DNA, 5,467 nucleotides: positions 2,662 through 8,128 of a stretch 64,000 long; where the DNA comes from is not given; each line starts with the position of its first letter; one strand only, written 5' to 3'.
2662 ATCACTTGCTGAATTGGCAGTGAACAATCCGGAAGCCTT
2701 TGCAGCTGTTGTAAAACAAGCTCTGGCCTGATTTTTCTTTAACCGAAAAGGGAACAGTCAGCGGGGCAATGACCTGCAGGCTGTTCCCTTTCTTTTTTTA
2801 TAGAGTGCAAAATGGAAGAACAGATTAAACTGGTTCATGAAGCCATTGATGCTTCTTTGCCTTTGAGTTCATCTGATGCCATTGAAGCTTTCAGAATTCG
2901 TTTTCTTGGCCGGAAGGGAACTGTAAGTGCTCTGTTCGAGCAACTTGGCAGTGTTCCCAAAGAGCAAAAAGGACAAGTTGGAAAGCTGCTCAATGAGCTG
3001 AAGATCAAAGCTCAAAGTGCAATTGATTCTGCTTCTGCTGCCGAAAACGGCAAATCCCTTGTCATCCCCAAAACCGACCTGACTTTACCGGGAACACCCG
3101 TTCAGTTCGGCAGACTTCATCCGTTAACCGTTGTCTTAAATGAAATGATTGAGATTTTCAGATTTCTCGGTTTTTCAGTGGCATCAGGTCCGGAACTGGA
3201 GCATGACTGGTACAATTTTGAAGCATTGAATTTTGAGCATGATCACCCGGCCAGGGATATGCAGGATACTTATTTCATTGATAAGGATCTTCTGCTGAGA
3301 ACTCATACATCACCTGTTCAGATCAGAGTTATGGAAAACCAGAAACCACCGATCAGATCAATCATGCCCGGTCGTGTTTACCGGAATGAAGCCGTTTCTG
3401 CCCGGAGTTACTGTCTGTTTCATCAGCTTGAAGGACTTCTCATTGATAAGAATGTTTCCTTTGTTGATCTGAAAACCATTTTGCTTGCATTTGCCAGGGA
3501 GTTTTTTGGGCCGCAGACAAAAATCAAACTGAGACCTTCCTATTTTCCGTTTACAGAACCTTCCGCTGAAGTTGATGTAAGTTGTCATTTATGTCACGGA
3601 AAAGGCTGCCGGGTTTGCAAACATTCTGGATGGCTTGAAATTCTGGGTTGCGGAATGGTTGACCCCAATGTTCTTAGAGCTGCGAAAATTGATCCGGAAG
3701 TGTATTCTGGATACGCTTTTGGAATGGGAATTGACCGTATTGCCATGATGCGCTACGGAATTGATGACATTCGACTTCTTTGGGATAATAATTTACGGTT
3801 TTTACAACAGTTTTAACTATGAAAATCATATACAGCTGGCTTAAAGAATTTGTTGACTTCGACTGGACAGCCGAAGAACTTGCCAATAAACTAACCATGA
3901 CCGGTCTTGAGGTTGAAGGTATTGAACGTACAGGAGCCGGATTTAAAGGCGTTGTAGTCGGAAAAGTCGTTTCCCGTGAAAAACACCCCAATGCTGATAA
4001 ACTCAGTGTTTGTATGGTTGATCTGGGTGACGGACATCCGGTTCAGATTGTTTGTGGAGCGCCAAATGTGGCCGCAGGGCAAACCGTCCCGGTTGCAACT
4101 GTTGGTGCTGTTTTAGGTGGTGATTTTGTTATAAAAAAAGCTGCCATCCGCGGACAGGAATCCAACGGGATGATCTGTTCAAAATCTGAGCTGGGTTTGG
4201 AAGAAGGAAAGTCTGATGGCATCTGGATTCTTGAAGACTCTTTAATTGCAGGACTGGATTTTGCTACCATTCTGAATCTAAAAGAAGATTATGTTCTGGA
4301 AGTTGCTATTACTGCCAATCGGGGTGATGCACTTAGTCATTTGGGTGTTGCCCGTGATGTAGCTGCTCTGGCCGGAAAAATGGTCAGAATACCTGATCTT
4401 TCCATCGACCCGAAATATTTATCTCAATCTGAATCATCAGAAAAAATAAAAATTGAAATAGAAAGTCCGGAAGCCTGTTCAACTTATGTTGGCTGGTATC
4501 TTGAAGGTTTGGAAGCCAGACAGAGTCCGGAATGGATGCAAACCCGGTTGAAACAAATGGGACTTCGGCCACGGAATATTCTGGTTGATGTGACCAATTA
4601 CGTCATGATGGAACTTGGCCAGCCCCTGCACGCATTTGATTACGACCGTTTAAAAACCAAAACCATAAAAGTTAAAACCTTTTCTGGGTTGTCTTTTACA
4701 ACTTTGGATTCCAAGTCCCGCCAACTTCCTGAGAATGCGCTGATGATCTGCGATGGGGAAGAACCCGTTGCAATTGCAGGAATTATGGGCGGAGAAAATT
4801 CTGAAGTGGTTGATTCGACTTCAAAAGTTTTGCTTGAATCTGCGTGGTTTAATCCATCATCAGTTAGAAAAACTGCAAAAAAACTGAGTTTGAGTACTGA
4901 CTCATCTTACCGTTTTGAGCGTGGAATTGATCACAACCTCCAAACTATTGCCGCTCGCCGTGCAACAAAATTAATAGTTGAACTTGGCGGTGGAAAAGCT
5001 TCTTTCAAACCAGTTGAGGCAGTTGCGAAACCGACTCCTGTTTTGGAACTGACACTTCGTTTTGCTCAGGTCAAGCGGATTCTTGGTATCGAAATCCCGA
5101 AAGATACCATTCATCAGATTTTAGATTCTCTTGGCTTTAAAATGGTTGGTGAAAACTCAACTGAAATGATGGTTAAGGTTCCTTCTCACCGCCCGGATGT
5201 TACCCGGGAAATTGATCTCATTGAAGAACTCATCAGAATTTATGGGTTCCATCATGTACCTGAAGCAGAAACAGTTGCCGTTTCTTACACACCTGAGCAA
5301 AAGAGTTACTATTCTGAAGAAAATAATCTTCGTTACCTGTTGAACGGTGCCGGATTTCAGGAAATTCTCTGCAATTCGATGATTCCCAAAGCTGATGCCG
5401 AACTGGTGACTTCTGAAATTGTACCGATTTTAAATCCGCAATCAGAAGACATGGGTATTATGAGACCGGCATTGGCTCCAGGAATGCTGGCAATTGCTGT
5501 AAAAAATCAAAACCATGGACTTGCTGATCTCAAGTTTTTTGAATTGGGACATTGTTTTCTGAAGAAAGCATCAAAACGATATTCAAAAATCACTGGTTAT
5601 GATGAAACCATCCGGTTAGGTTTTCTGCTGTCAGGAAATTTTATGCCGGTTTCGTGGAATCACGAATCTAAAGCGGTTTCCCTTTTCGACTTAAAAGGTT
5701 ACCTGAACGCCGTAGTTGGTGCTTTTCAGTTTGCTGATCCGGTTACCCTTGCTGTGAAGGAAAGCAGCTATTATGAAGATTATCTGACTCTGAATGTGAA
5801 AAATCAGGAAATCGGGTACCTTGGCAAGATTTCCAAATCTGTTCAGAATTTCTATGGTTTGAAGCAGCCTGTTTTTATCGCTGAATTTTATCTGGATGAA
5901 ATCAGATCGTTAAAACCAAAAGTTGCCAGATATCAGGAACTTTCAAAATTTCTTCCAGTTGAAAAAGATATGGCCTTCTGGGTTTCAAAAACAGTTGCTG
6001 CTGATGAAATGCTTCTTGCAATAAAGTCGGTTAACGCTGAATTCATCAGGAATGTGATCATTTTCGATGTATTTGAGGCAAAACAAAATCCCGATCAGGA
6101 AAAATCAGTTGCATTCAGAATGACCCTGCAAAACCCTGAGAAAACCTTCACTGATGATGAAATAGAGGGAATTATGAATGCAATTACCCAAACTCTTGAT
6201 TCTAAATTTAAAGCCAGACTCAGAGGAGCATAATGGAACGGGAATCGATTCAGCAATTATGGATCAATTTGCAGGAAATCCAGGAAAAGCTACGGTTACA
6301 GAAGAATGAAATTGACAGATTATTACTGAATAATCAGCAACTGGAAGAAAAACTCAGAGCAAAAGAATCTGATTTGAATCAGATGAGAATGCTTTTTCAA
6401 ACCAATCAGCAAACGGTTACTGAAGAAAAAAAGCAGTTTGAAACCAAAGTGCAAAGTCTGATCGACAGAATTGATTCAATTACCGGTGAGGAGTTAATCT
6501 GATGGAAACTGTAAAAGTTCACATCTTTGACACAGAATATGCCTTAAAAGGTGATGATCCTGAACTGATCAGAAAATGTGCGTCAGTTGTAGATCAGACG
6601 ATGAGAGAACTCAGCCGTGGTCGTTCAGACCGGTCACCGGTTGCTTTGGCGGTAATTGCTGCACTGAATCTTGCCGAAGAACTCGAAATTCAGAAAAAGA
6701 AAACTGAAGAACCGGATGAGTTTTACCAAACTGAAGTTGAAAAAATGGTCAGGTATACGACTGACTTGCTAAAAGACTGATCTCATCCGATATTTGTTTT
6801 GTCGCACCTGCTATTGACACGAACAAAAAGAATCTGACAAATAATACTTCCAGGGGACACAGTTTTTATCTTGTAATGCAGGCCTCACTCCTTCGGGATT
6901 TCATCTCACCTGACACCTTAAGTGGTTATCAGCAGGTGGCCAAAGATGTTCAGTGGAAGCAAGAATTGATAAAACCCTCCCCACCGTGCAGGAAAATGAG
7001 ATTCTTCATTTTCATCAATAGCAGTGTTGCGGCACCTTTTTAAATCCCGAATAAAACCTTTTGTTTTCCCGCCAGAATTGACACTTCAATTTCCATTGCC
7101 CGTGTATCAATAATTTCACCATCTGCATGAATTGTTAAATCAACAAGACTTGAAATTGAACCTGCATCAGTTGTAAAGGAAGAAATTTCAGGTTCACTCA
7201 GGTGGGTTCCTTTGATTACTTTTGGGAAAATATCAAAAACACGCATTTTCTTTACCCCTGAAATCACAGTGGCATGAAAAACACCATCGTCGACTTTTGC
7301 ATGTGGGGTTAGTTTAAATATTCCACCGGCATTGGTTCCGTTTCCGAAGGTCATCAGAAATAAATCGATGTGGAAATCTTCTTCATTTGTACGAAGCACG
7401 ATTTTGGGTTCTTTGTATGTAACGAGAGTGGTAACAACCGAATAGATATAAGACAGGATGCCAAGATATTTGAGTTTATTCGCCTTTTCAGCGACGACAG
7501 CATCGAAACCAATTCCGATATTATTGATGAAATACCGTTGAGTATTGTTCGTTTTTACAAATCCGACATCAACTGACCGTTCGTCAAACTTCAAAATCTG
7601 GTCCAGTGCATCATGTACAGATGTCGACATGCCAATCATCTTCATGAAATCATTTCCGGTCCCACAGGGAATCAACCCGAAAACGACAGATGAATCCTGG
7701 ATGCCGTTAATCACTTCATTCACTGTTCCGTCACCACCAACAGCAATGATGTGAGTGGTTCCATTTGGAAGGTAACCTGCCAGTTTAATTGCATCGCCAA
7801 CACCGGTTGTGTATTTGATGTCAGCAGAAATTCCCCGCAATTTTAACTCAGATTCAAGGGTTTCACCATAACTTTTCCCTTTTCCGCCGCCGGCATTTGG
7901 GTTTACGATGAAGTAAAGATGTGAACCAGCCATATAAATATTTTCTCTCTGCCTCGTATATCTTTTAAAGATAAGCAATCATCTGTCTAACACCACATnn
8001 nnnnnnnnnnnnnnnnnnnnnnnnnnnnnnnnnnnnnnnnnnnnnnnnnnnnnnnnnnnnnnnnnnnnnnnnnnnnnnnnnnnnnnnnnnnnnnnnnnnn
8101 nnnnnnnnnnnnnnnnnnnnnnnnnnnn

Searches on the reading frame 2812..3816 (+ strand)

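Call 64: search_protein_families(library=pfam, proteins=[window:2812-3816:+], max_evalue=0.00001)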
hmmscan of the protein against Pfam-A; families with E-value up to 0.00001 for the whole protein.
window:2812-3816:+ (334 aa): 2 families
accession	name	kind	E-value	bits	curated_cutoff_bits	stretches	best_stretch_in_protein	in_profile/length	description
PF01409.25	tRNA-synt_2d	-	6.9e-97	324.2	19.8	1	88-334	2-246/246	tRNA synthetases class II core domain (F)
PF02912.23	Phe_tRNA-synt_N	-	1.5e-16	60.5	22.3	1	20-76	2-58/69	Aminoacyl tRNA synthetase class II, N-terminal domain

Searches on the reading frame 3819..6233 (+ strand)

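Call 64: search_protein_families(library=pfam, proteins=[window:3819-6233:+], max_evalue=0.00001)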
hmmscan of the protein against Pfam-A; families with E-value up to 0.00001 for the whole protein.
window:3819-6233:+ (804 aa): 5 families
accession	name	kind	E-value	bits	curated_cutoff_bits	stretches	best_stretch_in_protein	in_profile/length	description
PF03483.22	B3_4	-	4.7e-64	215.6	29.3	1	219-391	1-174/174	B3/4 domain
PF17759.6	tRNA_synthFbeta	-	1.2e-40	139.7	22.4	1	481-692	6-214/214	Phenylalanyl tRNA synthetase beta chain CLM domain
PF03147.19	FDX-ACB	-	1.7e-24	86.5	31.1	1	709-802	1-94/94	Ferredoxin-fold anticodon binding domain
PF01588.26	tRNA_bind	-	1.5e-23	83.1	27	1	45-145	1-94/96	Putative tRNA binding domain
PF03484.21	B5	-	1.4e-22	80.1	28.6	1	412-477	2-67/67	tRNA synthetase B5 domain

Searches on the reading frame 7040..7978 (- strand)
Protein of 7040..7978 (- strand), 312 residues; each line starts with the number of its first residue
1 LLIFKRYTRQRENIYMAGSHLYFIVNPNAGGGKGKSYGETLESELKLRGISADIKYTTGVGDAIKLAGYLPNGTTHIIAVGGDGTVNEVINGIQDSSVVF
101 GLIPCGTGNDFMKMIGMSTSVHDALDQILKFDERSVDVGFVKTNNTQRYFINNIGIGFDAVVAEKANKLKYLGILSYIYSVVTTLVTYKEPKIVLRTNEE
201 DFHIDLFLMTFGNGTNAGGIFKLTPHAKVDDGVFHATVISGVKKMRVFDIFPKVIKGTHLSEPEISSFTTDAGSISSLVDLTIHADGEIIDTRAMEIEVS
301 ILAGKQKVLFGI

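Call 64: search_protein_families(library=pfam, proteins=[window:7040-7978:-], max_evalue=0.00001)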
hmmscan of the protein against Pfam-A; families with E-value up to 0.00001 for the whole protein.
window:7040-7978:- (312 aa): 2 families
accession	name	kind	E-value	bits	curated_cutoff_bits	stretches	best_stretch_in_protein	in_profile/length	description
PF00781.29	DAGK_cat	-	1.6e-30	105.7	23.6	1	20-140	1-124/125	Diacylglycerol kinase catalytic domain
PF19279.4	YegS_C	-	1.7e-23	83.6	27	1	154-298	3-148/158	YegS C-terminal NAD kinase beta sandwich-like domain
